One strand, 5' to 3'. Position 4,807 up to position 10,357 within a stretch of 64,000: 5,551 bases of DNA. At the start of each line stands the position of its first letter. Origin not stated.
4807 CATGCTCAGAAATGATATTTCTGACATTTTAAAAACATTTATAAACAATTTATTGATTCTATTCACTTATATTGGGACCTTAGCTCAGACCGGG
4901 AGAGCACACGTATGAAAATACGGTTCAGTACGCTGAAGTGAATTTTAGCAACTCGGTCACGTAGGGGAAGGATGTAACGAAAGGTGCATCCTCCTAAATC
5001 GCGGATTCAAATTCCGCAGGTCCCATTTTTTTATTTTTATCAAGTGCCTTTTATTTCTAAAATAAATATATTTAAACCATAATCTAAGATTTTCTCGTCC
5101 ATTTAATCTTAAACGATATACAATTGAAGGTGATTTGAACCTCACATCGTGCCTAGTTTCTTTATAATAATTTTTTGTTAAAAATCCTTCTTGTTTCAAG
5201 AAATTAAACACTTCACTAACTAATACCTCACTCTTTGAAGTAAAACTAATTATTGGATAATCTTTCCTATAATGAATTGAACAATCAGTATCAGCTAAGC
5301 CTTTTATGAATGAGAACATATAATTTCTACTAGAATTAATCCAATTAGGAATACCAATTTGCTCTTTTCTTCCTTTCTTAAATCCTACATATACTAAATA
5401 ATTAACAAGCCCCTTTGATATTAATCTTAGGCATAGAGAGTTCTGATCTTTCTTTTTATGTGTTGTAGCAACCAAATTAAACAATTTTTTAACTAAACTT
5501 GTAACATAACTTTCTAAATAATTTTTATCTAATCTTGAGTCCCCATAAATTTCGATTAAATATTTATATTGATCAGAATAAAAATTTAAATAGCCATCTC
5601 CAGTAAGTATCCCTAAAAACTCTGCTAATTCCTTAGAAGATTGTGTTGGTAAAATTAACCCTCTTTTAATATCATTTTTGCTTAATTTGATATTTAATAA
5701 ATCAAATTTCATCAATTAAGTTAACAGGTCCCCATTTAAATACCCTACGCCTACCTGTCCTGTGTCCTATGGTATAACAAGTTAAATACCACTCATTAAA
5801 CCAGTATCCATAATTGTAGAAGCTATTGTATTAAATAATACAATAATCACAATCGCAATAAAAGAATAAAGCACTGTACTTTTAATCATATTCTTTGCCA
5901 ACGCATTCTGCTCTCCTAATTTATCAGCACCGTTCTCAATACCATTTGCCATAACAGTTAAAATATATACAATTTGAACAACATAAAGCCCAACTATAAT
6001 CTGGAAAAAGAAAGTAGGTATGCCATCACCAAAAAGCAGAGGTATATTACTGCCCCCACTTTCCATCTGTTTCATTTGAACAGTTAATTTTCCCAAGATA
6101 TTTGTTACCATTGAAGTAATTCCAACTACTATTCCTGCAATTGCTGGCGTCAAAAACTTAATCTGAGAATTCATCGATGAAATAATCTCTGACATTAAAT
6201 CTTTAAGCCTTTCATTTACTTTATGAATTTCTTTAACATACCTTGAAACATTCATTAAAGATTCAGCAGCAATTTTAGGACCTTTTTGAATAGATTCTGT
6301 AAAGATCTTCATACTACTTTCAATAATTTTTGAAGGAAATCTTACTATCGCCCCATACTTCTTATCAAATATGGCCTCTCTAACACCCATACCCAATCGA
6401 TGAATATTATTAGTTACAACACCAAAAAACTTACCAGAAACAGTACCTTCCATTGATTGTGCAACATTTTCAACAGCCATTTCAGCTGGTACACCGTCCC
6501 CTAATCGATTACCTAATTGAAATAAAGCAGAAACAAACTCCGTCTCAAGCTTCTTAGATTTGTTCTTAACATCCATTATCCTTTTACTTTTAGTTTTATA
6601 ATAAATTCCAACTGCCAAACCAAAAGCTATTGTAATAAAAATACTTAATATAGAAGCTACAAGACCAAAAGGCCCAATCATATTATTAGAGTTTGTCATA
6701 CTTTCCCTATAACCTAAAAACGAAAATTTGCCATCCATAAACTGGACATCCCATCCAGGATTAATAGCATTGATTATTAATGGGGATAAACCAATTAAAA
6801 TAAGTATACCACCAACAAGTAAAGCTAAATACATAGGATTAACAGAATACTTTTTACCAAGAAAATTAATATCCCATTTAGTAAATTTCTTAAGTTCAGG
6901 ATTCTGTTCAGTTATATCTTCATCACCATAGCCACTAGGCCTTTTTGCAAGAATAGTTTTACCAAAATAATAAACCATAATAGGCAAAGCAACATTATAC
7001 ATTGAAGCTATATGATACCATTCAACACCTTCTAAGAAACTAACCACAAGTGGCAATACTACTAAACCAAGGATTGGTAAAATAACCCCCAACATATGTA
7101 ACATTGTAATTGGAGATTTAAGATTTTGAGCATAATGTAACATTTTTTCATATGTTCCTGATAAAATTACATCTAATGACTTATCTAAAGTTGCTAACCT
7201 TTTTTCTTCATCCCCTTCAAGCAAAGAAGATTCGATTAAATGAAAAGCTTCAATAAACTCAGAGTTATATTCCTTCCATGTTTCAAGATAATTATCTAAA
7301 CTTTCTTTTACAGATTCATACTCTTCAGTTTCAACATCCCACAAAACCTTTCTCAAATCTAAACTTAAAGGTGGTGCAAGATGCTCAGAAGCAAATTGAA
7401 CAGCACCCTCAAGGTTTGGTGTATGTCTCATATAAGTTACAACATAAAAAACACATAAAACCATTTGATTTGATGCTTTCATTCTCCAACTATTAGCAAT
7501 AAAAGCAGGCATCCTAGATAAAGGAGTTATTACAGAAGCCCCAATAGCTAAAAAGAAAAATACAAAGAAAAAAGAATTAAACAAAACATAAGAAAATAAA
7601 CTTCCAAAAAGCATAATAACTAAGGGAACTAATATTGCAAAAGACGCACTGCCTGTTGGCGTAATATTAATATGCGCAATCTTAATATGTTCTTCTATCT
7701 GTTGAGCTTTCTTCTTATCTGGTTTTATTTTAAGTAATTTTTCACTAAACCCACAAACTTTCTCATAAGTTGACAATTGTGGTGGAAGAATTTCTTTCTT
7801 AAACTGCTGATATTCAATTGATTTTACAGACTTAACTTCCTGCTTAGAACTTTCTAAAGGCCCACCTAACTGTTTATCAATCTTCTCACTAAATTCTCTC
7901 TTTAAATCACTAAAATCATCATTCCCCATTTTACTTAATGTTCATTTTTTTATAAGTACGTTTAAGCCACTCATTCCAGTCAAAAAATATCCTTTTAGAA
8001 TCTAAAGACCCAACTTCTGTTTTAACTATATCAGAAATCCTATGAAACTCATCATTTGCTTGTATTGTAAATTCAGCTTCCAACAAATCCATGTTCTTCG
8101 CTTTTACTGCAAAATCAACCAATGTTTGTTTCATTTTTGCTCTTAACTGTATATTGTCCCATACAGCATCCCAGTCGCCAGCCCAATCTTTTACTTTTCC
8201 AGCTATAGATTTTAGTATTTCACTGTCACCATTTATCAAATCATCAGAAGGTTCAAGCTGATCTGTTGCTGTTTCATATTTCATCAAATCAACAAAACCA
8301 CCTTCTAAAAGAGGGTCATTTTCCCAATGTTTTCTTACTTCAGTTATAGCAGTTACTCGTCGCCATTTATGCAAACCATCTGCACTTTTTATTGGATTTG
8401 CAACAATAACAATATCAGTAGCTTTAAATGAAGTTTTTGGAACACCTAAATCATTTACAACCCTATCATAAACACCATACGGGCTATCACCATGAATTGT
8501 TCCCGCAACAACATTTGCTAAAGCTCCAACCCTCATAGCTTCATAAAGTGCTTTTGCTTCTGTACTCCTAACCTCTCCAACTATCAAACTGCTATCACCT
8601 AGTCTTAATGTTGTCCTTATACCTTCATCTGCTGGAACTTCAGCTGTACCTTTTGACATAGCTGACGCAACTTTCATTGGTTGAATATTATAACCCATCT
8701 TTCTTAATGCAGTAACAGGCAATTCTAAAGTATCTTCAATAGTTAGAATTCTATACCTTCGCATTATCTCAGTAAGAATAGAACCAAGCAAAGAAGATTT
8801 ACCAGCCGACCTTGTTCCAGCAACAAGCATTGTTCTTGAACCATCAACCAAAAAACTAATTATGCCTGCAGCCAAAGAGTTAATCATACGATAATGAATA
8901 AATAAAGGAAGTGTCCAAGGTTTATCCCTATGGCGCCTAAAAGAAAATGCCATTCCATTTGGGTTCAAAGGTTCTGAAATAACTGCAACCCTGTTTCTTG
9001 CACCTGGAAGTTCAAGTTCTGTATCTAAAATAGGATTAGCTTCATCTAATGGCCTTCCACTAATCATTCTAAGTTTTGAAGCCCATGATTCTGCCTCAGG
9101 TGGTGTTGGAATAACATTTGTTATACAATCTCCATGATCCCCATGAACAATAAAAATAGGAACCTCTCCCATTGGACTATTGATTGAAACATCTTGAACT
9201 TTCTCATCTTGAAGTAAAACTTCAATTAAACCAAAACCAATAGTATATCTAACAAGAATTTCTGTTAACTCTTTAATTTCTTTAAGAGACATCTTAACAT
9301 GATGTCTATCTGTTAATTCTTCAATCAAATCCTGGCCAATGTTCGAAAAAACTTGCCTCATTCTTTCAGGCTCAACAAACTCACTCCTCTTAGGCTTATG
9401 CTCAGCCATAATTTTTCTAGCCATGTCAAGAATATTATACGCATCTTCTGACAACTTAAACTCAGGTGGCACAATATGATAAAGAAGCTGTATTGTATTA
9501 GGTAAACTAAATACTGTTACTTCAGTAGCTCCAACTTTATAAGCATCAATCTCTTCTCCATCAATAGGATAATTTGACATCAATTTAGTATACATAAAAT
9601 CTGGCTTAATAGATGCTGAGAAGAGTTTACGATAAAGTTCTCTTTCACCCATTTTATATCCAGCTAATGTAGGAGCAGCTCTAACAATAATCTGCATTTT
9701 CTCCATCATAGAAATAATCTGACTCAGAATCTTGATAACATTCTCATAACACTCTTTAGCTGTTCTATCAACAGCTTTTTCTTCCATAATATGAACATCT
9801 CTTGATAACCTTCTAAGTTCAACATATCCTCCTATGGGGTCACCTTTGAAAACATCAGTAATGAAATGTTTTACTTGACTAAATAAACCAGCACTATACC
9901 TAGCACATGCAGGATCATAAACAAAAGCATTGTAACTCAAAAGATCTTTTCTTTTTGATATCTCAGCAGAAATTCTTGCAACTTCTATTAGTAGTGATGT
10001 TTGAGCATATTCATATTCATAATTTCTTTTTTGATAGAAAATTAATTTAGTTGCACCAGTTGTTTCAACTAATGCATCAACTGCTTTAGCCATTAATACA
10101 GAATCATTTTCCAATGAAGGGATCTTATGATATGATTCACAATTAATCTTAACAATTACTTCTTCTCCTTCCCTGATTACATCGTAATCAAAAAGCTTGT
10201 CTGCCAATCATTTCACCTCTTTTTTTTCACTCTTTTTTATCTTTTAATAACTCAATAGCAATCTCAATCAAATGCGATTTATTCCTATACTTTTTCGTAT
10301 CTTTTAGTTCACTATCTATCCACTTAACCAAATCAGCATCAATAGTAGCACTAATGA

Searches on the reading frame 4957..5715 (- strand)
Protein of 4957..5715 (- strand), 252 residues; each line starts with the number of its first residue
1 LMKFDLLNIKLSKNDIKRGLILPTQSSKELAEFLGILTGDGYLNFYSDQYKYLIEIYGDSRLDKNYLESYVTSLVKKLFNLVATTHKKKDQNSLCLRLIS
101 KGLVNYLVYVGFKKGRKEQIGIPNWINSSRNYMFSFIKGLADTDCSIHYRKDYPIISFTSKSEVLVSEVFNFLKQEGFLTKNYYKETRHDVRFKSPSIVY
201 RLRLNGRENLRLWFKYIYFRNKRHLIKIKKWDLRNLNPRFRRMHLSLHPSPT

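Call 24: search_protein_families(library=pfam, proteins=[window:4957-5715:-], max_evalue=0.001)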
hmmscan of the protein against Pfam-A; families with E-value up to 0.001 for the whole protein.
window:4957-5715:- (252 aa): 1 family
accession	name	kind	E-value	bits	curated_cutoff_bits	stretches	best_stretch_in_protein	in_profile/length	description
PF14528.11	LAGLIDADG_3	-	1.6e-07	31.9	22.5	1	132-215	2-79/82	LAGLIDADG-like domain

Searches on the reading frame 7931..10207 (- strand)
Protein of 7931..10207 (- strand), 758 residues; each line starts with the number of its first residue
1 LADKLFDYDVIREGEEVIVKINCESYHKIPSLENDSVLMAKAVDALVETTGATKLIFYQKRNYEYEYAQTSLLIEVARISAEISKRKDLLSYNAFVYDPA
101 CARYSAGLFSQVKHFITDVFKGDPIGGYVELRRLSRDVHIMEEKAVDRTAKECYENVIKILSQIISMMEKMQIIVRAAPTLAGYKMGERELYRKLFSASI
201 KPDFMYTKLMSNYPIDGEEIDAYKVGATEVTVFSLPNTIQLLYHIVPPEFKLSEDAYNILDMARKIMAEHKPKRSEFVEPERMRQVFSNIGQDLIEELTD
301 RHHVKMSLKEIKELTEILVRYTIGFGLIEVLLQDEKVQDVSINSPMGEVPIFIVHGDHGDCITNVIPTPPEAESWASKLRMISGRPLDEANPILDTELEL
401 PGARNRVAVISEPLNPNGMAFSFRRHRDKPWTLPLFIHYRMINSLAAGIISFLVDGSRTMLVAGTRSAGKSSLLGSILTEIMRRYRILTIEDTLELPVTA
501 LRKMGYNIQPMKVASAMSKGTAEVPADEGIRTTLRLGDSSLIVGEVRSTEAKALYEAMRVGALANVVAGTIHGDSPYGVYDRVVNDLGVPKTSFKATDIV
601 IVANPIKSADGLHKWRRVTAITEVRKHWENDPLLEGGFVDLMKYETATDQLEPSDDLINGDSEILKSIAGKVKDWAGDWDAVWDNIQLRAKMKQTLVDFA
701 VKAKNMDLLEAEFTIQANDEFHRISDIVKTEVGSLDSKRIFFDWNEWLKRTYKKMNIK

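Call 24: search_protein_families(library=pfam, proteins=[window:7931-10207:-], max_evalue=0.001)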
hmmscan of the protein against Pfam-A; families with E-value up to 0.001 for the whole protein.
window:7931-10207:- (758 aa): 1 family
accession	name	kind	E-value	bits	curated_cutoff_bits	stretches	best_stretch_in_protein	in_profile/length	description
PF00437.27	T2SSE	-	1.5e-14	53.9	24.9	1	418-603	104-274/370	Type II/IV secretion system protein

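Call 36: find_related_loci(query=window:7931-10207:-, collection=genome_contigs, flank=10000)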
Query window:7931-10207:- (758 aa) in genome_contigs; peptide patterns used: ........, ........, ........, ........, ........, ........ (x = any residue, [..] = any of these).
301 stretches matched a pattern; 277 encode a relative of the query (tblastn E <= 1e-3); the best 80 are kept; 80 distinct loci.
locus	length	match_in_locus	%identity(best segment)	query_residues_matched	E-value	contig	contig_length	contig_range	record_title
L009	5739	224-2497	85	1-758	0e+0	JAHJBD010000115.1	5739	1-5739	MAG: Nanoarchaeota archaeon isolate Modern_marine.mb.241 Modern_marine.mb.241_k141_1568500, whole genome shotgun sequenc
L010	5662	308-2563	71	6-757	0e+0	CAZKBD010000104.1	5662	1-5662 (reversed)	MAG TPA_asm: uncultured Methanosarcinales archaeon isolate SRP062349_co5_67 genome assembly, contig: NODE_9815_length_56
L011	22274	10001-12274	68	2-758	0e+0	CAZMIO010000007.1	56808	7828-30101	MAG TPA_asm: uncultured Methanosarcinales archaeon isolate binchicken_co48_311 genome assembly, contig: NODE_698_length_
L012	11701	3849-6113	69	5-758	0e+0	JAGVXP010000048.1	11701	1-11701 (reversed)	Candidatus Woesearchaeota archaeon isolate RIFCSPHIGHO2_02_FULL_36_13 rifcsphigho2_02_scaffold_11330, whole genome shotg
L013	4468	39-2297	69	6-758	0e+0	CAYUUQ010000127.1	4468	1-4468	MAG TPA_asm: uncultured Methanosarcinales archaeon isolate SRP077602_co7_489 genome assembly, contig: NODE_73214_length_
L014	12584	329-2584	66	6-758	0e+0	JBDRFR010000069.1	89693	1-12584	MAG: Nanoarchaeota archaeon isolate MEGAHIT-group-1.382 k141_194738, whole genome shotgun sequence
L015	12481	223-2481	68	6-758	0e+0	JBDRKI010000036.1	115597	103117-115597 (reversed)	MAG: Armatimonadota bacterium isolate MEGAHIT-group-1.7 k141_5483912, whole genome shotgun sequence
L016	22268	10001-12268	67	2-757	0e+0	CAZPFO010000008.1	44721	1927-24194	MAG TPA_asm: uncultured Methanosarcinales archaeon isolate binchicken_co121_309 genome assembly, contig: NODE_309_length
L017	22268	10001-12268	67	4-758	0e+0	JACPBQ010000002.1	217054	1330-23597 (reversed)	MAG: Candidatus Woesearchaeota archaeon isolate NC_groundwater_261_Ag_S-0.2um_40_15 S5_GD2017_2_S2_scaffold_35, whole ge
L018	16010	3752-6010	66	6-758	0e+0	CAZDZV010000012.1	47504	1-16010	MAG TPA_asm: uncultured Methanosarcinales archaeon isolate SRP141376_co2_275 genome assembly, contig: NODE_1773_length_4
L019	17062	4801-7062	67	6-758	0e+0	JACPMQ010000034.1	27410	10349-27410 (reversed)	MAG: Candidatus Woesearchaeota archaeon isolate NC_groundwater_553_Ag_S-0.1um_36_10 S35_SO-1_scaffold_264274, whole geno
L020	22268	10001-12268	67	4-758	0e+0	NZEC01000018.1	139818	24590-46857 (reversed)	MAG: archaeon isolate ARS102 MHASMcontig_624274, whole genome shotgun sequence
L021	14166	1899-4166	66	2-757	0e+0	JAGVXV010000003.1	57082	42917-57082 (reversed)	Candidatus Woesearchaeota archaeon isolate RIFCSPLOWO2_12_FULL_38_19 rifcsplowo2_12_scaffold_1372, whole genome shotgun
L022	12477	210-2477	67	4-758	0e+0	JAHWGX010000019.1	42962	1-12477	MAG: Candidatus Woesearchaeota archaeon isolate FT1_083 k127_18319920, whole genome shotgun sequence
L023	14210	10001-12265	66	4-757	0e+0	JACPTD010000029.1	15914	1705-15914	MAG: Candidatus Woesearchaeota archaeon isolate NC_groundwater_723_Ag_S-0.2um_38_8 S36_SO-2_scaffold_57320, whole genome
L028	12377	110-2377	65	4-758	0e+0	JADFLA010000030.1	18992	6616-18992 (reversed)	MAG: Nanoarchaeota archaeon isolate B4T1B8 B4T1B8_NODE4920, whole genome shotgun sequence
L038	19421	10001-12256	66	6-758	0e+0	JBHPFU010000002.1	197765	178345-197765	Nanoarchaeota archaeon isolate SAG AM-311-K19 NODE_2_length_197765_cov_32.056355, whole genome shotgun sequence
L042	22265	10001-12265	65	4-757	0e+0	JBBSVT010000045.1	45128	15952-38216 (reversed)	MAG: Nanoarchaeota archaeon isolate H14-bin056_1 H14_bin056_1_000000000045, whole genome shotgun sequence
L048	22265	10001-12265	66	4-757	0e+0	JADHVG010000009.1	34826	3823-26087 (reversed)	MAG: Candidatus Woesearchaeota archaeon isolate BS150m-G66 BS-150m-C988, whole genome shotgun sequence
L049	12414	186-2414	67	7-754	0e+0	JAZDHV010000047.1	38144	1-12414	MAG: Candidatus Woesearchaeota archaeon isolate MEGAHIT-group-0.358 k141_3989673, whole genome shotgun sequence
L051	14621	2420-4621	66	6-742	0e+0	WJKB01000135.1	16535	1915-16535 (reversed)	MAG: Candidatus Woesearchaeota archaeon isolate Bin_568 k141_4764011, whole genome shotgun sequence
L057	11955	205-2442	66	6-754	0e+0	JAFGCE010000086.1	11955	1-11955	MAG: Candidatus Woesearchaeota archaeon isolate Zod_Metabat.1084 k87_14981297, whole genome shotgun sequence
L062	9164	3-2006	71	90-757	0e+0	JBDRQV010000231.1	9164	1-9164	MAG: Nanoarchaeota archaeon isolate MEGAHIT-group-2.61 k141_1236928, whole genome shotgun sequence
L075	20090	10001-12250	65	4-757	0e+0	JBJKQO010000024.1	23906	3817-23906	MAG: Candidatus Woesearchaeota archaeon isolate Bin_36 S1Ck127_631333_flag_0_multi_8.9779_len_23906, whole genome shotgu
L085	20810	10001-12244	61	7-756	0e+0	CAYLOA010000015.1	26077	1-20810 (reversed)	MAG TPA_asm: uncultured Methanosarcinales archaeon isolate binchicken_co48_37 genome assembly, contig: NODE_2789_length_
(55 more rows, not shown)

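Call 70: search_protein_families(library=pfam, proteins=[L049:5638-7611:+, L049:7620-8384:+, L014:5937-8669:-, L014:8614-9570:-, L012:9332-10291:+, L051:9026-10189:-, L038:15062-15937:-, L085:15759-16358:-, L028:5786-6361:-], max_evalue=0.01)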
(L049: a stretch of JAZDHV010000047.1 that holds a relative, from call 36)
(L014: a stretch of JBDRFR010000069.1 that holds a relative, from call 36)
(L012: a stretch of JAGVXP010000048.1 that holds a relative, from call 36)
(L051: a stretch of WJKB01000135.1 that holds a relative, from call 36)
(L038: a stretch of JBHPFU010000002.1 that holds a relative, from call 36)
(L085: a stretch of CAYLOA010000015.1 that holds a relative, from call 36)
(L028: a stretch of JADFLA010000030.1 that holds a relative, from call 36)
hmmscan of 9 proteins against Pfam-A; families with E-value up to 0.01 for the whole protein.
L049:5638-7611:+ (657 aa): 0 families

L049:7620-8384:+ (254 aa): 0 families

L014:5937-8669:- (910 aa): 10 families
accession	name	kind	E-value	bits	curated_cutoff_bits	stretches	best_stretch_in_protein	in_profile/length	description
PF13549.11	ATP-grasp_5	-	1.4e-81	273.5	27.6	1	501-720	2-221/221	ATP-grasp domain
PF13607.11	Succ_CoA_lig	-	1.2e-56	190.7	27.4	1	174-311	1-138/138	Succinyl-CoA ligase like flavodoxin domain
PF13380.12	CoA_binding_2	-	1.4e-24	87.2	22.8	1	33-157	2-114/116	CoA binding domain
PF02629.25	CoA_binding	-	1.3e-14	55.2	22.3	1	31-122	3-97/97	CoA binding domain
PF00583.31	Acetyltransf_1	-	5.1e-11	43.3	20.7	1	799-891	23-116/116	Acetyltransferase (GNAT) family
PF13302.13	Acetyltransf_3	-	1e-09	39.7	25.4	1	756-892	2-138/138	Acetyltransferase (GNAT) domain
PF19045.5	Ligase_CoA_2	-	2.3e-07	31.4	23.7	1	323-454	2-138/162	Ligase-CoA domain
PF13508.13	Acetyltransf_7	-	5.6e-06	27.1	27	1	813-892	8-83/84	Acetyltransferase (GNAT) domain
PF13420.13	Acetyltransf_4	-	0.00012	22.6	24.3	1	810-896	49-139/155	Acetyltransferase (GNAT) domain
PF00549.24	Ligase_CoA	-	0.0005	20.6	24.5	0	364-435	19-93/128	CoA-ligase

L014:8614-9570:- (318 aa): 1 family
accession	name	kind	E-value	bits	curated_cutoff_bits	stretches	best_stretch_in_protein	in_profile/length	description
PF00850.24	Hist_deacetyl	-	5.7e-71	239.7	27.9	1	39-276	34-295/298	Histone deacetylase domain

L012:9332-10291:+ (319 aa): 1 family
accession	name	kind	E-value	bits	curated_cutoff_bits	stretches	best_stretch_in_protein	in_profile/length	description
PF02498.22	Bro-N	-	4.3e-12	46.9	25.6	1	54-147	1-92/96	BRO family, N-terminal domain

L051:9026-10189:- (387 aa): 0 families

L038:15062-15937:- (291 aa): 0 families

L085:15759-16358:- (199 aa): 0 families

L028:5786-6361:- (191 aa): 10 families
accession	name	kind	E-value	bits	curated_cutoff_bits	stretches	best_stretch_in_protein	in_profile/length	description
PF00578.27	AhpC-TSA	-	2.4e-18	66.7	26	1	54-169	2-121/124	AhpC/TSA family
PF08534.16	Redoxin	-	2e-13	50.8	26.6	1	53-176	2-135/148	Redoxin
PF13905.12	Thioredoxin_8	-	2e-09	38.1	27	1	79-168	2-93/94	Thioredoxin-like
PF00085.26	Thioredoxin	-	1.3e-08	35.3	23.5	1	75-146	14-83/103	Thioredoxin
PF00837.23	T4_deiodinase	-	0.0001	22.1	27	1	52-120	74-144/237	Iodothyronine deiodinase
PF13098.12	Thioredoxin_2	-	0.00015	22.5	27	1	77-184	4-102/104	Thioredoxin-like domain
PF13462.12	Thioredoxin_4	-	0.0014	19.3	23.2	1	79-126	14-64/165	Thioredoxin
PF02630.20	SCO1-SenC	-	0.0014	19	22.8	1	58-135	2-83/134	SCO1/SenC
PF13899.12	Thioredoxin_7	-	0.0063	17.1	27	1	77-129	16-68/83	Thioredoxin-like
PF05988.18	DUF899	-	0.0084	16.1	27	0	59-164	48-157/224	Bacterial protein of unknown function (DUF899)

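Call 88: search_protein_families(library=pfam, proteins=[L011:14704-15630:+, L057:7024-8004:+, L042:6522-7586:-, L075:8580-9683:-, L062:5577-6746:-, L048:7708-8487:+, L017:18377-19081:-], max_evalue=0.1)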
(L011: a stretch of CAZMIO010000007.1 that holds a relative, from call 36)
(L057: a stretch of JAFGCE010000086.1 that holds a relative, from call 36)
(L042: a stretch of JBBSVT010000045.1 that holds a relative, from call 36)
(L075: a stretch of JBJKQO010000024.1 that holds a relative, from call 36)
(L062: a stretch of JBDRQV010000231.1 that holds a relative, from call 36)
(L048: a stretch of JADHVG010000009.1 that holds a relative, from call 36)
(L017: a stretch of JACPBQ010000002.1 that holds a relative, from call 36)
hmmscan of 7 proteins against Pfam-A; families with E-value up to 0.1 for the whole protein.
L011:14704-15630:+ (308 aa): 0 families

L057:7024-8004:+ (326 aa): 0 families

L042:6522-7586:- (354 aa): 0 families

L075:8580-9683:- (367 aa): 0 families

L062:5577-6746:- (389 aa): 1 family
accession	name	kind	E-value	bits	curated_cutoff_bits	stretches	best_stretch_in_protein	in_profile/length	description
PF08592.16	Anthrone_oxy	-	0.0035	17.9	27.3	1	4-44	29-68/106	Anthrone oxygenase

L048:7708-8487:+ (259 aa): 1 family
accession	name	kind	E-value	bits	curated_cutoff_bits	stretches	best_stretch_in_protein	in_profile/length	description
PF13328.12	HD_4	-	0.0061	16.7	27.2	1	79-217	7-143/156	HD domain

L017:18377-19081:- (234 aa): 0 families
